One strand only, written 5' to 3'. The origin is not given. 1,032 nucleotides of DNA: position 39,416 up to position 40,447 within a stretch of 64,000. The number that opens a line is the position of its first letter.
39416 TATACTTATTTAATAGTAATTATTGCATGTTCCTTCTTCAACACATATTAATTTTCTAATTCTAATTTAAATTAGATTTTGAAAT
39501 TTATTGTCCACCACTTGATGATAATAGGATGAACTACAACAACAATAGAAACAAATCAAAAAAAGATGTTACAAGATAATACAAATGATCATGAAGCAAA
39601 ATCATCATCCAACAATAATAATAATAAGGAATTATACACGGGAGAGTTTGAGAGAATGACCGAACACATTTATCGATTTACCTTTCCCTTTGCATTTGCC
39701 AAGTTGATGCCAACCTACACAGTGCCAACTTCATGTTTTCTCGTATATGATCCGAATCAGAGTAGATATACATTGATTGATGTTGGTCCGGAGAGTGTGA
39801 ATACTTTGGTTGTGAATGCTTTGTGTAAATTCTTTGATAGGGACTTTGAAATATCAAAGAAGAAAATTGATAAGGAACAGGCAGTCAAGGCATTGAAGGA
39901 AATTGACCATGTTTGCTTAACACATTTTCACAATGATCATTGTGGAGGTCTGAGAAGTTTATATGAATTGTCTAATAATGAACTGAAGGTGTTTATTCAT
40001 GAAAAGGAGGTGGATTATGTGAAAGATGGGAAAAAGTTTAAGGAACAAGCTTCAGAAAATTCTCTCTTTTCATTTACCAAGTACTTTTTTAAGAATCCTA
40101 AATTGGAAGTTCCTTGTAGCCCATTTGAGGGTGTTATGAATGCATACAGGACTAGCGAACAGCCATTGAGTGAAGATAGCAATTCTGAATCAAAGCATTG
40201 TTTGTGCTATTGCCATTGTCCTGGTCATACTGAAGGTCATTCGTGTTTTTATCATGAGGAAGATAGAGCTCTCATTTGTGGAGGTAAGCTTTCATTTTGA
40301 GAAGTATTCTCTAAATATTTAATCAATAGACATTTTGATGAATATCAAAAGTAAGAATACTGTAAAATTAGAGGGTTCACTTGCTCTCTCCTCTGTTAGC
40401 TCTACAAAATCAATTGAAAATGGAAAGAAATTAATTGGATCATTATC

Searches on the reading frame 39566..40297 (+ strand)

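Call 54: search_protein_families(library=pfam, proteins=[window:39566-40297:+], max_evalue=0.001)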
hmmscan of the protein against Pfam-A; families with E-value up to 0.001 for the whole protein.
window:39566-40297:+ (244 aa): 2 families
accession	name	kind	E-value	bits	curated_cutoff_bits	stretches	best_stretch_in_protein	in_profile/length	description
PF00753.33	Lactamase_B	-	6e-15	56.1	22.7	1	53-239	4-148/196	Metallo-beta-lactamase superfamily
PF12706.13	Lactamase_B_2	-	2.1e-07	31.2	27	1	104-160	23-78/200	Beta-lactamase superfamily domain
